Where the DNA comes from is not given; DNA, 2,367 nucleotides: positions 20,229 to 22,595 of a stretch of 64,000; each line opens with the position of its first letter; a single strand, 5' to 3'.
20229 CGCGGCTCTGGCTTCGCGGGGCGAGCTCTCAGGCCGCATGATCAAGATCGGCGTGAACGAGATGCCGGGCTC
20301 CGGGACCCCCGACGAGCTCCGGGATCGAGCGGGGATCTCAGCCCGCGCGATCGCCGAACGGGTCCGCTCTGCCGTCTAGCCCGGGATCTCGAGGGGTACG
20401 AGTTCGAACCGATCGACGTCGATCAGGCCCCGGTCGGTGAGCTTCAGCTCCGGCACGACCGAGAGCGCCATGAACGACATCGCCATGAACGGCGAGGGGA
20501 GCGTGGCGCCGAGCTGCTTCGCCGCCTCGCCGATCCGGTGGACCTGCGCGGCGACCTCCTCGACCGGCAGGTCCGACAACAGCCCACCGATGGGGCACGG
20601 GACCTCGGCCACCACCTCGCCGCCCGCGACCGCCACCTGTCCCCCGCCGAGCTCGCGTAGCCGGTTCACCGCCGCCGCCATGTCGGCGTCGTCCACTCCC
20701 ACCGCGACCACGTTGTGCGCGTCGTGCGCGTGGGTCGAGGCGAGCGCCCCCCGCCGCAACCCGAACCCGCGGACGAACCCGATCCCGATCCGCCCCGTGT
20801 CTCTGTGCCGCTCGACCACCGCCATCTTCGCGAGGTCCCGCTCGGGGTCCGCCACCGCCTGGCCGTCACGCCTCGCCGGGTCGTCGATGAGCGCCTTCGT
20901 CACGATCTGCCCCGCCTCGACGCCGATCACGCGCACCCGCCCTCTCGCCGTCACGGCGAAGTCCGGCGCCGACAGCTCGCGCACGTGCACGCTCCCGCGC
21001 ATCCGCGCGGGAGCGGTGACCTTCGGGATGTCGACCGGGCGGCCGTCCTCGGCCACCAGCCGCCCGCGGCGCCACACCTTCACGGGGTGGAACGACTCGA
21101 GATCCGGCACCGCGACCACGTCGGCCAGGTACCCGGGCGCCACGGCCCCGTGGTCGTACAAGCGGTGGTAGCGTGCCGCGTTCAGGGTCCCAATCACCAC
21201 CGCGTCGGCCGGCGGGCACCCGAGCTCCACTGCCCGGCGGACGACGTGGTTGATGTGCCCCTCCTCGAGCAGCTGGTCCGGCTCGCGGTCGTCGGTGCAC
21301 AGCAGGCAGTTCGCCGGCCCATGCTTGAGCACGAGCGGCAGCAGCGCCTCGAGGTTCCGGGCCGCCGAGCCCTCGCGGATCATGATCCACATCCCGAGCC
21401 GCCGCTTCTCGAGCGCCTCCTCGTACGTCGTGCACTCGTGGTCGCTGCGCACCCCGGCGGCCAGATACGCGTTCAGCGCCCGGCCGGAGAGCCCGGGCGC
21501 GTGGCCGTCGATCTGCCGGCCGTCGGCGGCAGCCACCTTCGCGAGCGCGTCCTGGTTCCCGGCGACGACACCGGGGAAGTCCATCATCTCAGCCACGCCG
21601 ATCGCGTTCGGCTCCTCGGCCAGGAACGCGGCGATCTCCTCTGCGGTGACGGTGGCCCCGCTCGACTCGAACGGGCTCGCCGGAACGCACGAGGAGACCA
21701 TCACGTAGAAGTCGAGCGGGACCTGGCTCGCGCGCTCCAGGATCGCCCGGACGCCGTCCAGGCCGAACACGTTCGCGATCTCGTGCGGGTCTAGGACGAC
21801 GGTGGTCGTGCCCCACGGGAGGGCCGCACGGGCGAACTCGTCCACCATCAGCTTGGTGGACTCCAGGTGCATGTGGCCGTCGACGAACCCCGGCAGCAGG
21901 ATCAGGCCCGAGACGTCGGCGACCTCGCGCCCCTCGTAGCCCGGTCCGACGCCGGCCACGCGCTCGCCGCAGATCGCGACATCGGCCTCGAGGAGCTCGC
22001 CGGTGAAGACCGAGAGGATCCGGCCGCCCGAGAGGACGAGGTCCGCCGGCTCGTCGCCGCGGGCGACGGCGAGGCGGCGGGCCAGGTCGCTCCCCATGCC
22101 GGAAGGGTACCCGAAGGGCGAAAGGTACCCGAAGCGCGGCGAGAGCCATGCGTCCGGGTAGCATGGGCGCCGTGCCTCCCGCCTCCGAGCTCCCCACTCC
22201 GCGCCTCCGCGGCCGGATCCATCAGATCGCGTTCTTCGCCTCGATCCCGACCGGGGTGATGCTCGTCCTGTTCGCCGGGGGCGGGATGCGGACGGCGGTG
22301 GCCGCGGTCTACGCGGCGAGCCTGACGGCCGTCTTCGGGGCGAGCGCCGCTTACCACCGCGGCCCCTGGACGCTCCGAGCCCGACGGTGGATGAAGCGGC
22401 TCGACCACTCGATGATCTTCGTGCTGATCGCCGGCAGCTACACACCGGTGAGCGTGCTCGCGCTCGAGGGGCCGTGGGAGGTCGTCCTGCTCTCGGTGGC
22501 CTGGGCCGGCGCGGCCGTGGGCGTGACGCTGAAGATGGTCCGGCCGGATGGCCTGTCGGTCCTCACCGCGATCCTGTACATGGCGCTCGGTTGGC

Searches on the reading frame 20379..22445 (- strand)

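Call 13: search_protein_families(library=pfam, proteins=[window:20379-22445:-], max_evalue=0.001)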
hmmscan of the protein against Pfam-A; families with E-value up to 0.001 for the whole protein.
window:20379-22445:- (689 aa): 3 families
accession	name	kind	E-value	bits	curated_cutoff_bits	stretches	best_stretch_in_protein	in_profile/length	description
PF13382.11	Adenine_deam_C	-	8.4e-66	221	27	1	513-681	1-169/169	Adenine deaminase C-terminal domain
PF01979.26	Amidohydro_1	-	4.2e-34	118.7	25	1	182-464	1-345/345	Amidohydrolase family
PF07969.17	Amidohydro_3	-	1.1e-07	32.2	29.7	1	174-205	1-32/472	Amidohydrolase family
